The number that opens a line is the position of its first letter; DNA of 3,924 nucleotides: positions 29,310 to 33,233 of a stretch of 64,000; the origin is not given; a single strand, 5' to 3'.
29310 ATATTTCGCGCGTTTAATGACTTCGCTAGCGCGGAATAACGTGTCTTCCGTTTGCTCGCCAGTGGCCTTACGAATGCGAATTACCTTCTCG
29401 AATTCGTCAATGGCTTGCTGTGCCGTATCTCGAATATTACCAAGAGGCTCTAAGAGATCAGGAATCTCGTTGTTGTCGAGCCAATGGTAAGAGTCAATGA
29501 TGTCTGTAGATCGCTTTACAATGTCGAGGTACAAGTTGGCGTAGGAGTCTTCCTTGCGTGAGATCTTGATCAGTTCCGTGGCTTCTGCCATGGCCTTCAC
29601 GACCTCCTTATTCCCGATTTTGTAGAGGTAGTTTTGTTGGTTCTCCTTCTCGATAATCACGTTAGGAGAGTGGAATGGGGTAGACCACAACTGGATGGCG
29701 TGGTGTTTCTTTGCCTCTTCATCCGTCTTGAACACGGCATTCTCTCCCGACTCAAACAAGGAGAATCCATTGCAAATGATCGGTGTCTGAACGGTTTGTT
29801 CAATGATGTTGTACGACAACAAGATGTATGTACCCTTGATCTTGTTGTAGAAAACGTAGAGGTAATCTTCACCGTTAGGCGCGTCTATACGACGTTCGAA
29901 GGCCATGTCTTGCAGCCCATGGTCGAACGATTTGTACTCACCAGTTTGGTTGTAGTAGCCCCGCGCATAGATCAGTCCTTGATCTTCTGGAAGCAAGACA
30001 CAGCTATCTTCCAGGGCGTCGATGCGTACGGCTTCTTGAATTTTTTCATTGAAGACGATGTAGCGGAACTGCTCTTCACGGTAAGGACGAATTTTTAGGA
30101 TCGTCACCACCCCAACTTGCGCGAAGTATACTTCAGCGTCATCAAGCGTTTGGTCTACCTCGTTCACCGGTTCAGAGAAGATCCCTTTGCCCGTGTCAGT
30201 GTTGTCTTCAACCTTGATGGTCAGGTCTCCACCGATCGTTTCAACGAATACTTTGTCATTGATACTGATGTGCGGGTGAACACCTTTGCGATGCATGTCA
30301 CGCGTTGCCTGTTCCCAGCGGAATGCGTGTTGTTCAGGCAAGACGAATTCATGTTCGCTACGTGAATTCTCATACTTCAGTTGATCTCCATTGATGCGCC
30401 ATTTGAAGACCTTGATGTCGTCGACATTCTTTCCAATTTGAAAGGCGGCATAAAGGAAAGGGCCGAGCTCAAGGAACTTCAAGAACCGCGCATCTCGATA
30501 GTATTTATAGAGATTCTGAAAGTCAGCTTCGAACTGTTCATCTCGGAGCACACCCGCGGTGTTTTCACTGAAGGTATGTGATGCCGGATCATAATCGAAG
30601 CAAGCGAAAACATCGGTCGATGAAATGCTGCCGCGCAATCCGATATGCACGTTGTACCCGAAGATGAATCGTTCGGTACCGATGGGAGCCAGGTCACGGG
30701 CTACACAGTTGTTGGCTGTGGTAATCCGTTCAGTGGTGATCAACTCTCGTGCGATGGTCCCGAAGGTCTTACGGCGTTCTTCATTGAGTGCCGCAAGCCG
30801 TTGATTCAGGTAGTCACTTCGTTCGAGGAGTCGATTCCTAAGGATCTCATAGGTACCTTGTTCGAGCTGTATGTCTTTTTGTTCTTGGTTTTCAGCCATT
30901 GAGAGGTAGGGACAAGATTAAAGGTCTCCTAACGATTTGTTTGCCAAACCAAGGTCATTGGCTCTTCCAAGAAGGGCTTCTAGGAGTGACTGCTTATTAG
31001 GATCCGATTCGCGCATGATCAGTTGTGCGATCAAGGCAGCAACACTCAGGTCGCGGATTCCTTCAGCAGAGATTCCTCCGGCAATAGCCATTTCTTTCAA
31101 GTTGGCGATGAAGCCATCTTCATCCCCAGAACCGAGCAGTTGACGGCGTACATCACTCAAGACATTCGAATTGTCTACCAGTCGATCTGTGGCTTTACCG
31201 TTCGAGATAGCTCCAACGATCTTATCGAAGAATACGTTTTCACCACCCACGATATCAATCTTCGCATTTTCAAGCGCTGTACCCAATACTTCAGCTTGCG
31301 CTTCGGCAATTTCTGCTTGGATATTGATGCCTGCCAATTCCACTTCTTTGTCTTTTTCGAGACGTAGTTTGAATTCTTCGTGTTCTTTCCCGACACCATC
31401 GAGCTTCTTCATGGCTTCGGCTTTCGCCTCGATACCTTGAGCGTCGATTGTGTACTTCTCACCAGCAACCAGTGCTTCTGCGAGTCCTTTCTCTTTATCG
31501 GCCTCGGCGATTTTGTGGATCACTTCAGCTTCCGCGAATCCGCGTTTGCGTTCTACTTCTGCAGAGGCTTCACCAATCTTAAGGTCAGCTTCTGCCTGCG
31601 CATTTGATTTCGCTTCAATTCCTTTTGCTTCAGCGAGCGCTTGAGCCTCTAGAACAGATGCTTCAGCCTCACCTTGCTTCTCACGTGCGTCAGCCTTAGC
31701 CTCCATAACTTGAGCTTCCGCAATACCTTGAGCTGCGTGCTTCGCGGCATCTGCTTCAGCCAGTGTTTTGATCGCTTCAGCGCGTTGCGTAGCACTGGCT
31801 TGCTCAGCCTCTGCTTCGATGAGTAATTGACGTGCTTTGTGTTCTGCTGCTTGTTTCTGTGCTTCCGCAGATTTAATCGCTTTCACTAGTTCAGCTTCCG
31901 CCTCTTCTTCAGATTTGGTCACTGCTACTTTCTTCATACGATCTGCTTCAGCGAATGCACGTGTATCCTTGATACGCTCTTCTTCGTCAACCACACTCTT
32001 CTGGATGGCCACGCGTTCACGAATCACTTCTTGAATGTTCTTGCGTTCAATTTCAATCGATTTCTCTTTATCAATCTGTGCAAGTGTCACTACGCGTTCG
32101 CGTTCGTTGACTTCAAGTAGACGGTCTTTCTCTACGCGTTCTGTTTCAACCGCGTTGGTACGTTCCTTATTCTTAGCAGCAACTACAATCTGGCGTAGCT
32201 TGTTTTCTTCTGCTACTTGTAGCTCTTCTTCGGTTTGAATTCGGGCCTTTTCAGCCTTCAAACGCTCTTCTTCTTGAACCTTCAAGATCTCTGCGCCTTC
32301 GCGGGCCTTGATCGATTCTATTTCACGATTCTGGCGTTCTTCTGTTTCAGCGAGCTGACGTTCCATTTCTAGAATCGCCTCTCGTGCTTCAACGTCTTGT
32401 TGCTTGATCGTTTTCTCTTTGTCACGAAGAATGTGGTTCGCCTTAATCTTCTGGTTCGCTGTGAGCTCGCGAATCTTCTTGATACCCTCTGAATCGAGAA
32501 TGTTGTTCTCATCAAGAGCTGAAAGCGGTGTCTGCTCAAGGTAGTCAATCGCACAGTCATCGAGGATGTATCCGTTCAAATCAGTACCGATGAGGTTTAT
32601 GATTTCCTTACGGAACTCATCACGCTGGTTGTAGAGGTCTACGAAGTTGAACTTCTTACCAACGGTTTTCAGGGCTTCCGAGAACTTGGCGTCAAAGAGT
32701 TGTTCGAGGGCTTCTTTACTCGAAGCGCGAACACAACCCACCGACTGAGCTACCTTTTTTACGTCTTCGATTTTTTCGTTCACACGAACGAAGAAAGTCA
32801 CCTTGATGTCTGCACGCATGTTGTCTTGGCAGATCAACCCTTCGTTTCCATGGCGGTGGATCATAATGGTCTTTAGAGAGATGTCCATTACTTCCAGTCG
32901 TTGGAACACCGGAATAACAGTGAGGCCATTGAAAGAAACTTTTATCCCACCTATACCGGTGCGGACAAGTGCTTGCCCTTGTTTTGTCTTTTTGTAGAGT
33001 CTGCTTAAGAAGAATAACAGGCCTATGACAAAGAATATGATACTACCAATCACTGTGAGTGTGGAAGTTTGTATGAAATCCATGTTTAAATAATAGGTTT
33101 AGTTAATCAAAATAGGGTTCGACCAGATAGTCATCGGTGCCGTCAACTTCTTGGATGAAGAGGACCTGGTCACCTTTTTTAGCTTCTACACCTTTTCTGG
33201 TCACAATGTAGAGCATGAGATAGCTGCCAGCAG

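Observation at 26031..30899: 1622-aa protein: MoxR-like AAA+ module embedded in a mostly unassigned giant with ~450-aa coiled coil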

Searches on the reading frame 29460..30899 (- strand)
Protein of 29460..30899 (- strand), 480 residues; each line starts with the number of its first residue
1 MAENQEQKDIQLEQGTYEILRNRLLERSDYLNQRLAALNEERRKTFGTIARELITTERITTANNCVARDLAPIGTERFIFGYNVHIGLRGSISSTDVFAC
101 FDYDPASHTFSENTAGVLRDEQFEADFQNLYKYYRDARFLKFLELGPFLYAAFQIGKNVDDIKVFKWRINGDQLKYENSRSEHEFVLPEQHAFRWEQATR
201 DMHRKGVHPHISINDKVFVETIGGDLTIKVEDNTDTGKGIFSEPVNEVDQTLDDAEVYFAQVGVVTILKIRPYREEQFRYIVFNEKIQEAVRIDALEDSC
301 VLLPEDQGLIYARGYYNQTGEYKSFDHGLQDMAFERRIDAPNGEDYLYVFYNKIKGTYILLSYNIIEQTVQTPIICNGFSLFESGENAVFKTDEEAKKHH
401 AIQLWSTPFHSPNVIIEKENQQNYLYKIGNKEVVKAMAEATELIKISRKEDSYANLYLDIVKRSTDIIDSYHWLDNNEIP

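Call 52: search_protein_representatives(protein=window:29460-30899:-)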
Query: 480 residues. Proteins with E-value up to 0.001 (for the whole library): 679; up to 1e-10: 491; up to 1e-30: 240. The best 150 are listed.
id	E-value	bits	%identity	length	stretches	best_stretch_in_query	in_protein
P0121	1.1e-174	597.7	52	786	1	6-478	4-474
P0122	3.9e-171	586.0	53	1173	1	5-478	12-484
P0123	1.1e-170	584.5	55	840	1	12-476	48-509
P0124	4.9e-161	552.7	51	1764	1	9-478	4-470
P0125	7.8e-161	552.0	53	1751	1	9-478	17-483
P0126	2.5e-157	540.5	51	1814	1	9-478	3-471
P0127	1.4e-156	538.0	49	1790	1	8-476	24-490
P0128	5.3e-156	536.1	51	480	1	12-456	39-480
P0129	7.3e-149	512.6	47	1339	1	12-478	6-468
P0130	2.6e-147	507.5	47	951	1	12-475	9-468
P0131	2.8e-147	507.3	48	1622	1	12-478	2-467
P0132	1.3e-146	505.2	48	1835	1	12-477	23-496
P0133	1.5e-146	504.9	49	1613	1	8-477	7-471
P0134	7.5e-146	502.6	48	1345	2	174-478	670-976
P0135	3.0e-137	474.2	46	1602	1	12-477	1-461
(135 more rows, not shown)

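Call 71: search_dna_similar(query=window:29460-30899:-, collection=plasmids, mode=protein, max_rows=15)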
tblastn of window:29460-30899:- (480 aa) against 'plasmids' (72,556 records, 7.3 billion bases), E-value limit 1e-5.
Records with a match: 13; places in all: 13; records where one place covers at least 80% of the query: 13.
Best place of each record, by identity: <60% 13.
By first word of the organism name: Streptomyces 3; Proteus 2; Deinococcus 2; Hymenobacter 1; Nonomuraea 1; Pseudomonas 1; Photobacterium 1; Vibrio 1; Halomonas 1.
By predicted mobility (MOB-suite, as given by PLSDB): non-mobilizable 10; mobilizable 3.
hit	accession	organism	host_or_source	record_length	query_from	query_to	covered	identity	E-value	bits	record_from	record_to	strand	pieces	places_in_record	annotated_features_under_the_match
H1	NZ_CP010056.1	Hymenobacter sp. DG25B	single cell,soil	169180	7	474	98%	54.9%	1e-179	565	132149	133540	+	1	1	DNA repair ATPase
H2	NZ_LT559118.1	Nonomuraea gerenzanensis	-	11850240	11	474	97%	42.1%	3e-118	389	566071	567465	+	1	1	none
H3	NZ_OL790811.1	Proteus mirabilis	-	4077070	15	476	96%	38.9%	4e-106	353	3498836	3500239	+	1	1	none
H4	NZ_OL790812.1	Proteus mirabilis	-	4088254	15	476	96%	38.9%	4e-106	353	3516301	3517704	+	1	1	none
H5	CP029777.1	Deinococcus actinosclerus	mixed culture,wastewater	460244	15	476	96%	37.3%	3e-99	334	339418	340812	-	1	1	DNA repair protein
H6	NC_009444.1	Pseudomonas fluorescens SBW25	-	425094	13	479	97%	36.7%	2e-105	351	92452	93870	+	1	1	DNA repair ATPase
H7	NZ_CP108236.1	Streptomyces sp. NBC_00080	-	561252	12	479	98%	36.5%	1e-101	341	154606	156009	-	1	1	DNA repair ATPase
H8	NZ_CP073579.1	Photobacterium sp. GJ3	-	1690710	13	477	97%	36.7%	5e-100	336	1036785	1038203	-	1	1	record has no annotation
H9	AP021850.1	Deinococcus grandis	-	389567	15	476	96%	36.5%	2e-97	329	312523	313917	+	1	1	hypothetical protein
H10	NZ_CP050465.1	Vibrio campbellii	single cell,seawater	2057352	15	477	96%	36.2%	1e-97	329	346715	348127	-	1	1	none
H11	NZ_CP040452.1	Halomonas sp. PA16-9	-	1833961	3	474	98%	34.9%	2e-100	337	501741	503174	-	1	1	none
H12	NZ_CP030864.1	Streptomyces globosus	cell culture,environment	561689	13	474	96%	34.0%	6e-87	298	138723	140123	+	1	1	DNA repair ATPase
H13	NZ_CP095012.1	Streptomyces sp. 2P-4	cell culture,mudflats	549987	13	474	96%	34.0%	9e-87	298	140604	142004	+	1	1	DNA repair ATPase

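Call 72: search_dna_similar(query=window:29460-30899:-, collection=phages, mode=protein, max_rows=10)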
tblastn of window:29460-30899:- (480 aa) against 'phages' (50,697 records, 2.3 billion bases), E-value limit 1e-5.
No match.

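Call 73: get_annotated_region(hit=H6, flank=9000)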
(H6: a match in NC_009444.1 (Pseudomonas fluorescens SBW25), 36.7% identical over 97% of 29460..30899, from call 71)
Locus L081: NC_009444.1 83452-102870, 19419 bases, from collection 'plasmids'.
description: Pseudomonas fluorescens SBW25 plasmid pQBR103, complete sequence
organism: Pseudomonas fluorescens SBW25 (NCBI taxid 216595)
taxonomy: Bacteria; Pseudomonadota; Gammaproteobacteria; Pseudomonadales; Pseudomonadaceae; Pseudomonas; Pseudomonas fluorescens; Pseudomonas fluorescens SBW25
host: -; source: -; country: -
typing (MOB-suite, as given by PLSDB): non-mobilizable; replicon rep_cluster_1081; mating-pair formation MPF_I
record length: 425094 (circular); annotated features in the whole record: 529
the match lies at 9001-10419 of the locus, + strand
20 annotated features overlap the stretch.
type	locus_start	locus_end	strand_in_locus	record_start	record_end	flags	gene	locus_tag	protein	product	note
CDS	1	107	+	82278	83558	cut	-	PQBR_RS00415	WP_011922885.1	site-specific DNA-methyltransferase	GO:0006306 - DNA methylation [Evidence IEA]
CDS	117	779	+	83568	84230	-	-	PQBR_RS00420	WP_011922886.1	hypothetical protein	-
CDS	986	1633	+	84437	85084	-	-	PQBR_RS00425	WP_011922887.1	YjfI family protein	-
CDS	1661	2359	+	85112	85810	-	-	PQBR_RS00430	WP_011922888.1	PspA/IM30 family protein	-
CDS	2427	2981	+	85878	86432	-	-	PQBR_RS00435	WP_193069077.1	rhomboid family intramembrane serine protease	-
CDS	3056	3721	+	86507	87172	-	-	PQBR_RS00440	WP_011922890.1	DUF2491 family protein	-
CDS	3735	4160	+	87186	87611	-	-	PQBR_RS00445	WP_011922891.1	DUF350 domain-containing protein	-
CDS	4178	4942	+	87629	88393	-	-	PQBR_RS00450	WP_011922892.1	DUF1190 domain-containing protein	-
CDS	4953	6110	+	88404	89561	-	-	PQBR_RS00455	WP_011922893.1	glutathionylspermidine synthase family protein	-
CDS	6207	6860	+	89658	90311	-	-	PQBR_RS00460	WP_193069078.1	hypothetical protein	-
CDS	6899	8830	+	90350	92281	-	-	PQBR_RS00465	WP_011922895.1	SPFH domain-containing protein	-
CDS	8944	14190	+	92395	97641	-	-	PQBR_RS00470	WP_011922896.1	DNA repair ATPase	-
CDS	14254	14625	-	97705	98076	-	-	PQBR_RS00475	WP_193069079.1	histone-like nucleoid-structuring protein, MvaT/MvaU family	GO:0071824 - protein-DNA complex organization [Evidence IEA]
CDS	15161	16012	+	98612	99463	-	-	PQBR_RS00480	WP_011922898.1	hypothetical protein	-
CDS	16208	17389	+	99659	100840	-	-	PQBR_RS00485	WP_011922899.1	C2H2-type zinc finger protein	-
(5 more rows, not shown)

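Call 74: get_annotated_region(hit=H7, flank=9000)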
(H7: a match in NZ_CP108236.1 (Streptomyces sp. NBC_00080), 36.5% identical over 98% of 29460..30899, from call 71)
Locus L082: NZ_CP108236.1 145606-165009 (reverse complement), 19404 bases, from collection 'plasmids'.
description: Streptomyces sp. NBC_00080 plasmid unnamed1, complete sequence
organism: Streptomyces sp. NBC_00080 (NCBI taxid 2975645)
taxonomy: Bacteria; Actinomycetota; Actinomycetes; Kitasatosporales; Streptomycetaceae; Streptomyces; Streptomyces sp. NBC 00080
host: -; source: -; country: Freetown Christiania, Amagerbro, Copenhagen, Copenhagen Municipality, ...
typing (MOB-suite, as given by PLSDB): non-mobilizable; replicon rep_cluster_43
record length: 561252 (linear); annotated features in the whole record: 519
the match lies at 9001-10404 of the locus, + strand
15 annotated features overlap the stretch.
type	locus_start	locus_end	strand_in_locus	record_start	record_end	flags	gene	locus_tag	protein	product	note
CDS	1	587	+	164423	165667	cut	-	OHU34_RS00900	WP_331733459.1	cation:proton antiporter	GO:0006812 - monoatomic cation transport [Evidence IEA]; GO:1902600 - proton transmembrane transport [Evidence IEA]; ...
CDS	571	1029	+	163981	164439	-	-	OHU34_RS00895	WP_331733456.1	CBS domain-containing protein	-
CDS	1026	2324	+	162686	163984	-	-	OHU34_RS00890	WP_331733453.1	ArsB/NhaD family transporter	-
CDS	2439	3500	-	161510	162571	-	-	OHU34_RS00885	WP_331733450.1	helix-turn-helix domain-containing protein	-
CDS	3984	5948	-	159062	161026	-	-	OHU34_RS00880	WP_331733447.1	NAD-binding protein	GO:0006813 - potassium ion transport [Evidence IEA]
CDS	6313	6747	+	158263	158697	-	-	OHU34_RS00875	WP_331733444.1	hypothetical protein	-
CDS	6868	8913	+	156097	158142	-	-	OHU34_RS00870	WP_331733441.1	flotillin family protein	-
CDS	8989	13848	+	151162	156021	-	-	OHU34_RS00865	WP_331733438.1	DNA repair ATPase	-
CDS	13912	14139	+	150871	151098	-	-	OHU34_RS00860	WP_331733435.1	hypothetical protein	-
CDS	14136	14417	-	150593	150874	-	-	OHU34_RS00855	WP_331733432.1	hypothetical protein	-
CDS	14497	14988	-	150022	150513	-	-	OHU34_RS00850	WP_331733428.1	CBS domain-containing protein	-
CDS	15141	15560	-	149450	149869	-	-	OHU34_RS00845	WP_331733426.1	hypothetical protein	-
CDS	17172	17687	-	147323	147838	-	-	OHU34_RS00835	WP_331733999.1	hypothetical protein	-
CDS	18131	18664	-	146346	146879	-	-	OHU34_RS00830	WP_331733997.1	TerD family protein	-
CDS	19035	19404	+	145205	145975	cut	-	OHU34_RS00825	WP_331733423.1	hypothetical protein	-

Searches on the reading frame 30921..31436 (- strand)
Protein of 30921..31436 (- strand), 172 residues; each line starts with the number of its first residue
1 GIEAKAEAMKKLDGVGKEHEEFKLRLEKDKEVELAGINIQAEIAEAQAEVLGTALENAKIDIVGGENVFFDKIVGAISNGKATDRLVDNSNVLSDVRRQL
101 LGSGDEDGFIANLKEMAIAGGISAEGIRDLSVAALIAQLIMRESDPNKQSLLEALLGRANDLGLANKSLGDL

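Call 33: search_protein_families(library=pfam, proteins=[window:30921-31436:-], max_evalue=1)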
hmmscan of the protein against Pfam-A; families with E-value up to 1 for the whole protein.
seq(172 aa): 4 families
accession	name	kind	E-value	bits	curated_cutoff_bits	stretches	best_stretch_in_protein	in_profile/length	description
PF23717.1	DUF7159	-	0.026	14.6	27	1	42-134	94-188/206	Family of unknown function (DUF7159)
PF22953.2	SpnB_Rossmann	-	0.065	13.9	27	1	38-137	24-119/170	Polyketide synthase extender module SpnB, Rossmann fold domain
PF16438.10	DUF5035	-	0.1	12.9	25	1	3-44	44-83/145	Domain of unknown function (DUF5035)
PF25294.1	RENR_N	-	0.11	12.6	39.4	1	17-106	78-166/256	Renin receptor N-terminal domain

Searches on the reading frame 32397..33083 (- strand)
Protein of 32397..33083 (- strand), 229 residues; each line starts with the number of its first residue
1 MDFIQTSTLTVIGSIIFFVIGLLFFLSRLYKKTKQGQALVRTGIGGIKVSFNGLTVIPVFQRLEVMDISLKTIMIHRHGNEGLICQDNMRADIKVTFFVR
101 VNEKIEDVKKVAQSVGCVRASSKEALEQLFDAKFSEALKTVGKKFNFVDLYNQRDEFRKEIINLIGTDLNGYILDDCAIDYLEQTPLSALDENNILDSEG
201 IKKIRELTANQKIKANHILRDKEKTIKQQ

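Call 33: search_protein_families(library=pfam, proteins=[window:32397-33083:-], max_evalue=1)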
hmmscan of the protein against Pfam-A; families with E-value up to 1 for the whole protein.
seq(229 aa): 1 family
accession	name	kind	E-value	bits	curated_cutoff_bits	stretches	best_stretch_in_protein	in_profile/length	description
PF01145.31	Band_7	-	9.1e-13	49.1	23.6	1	32-172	2-133/176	SPFH domain / Band 7 family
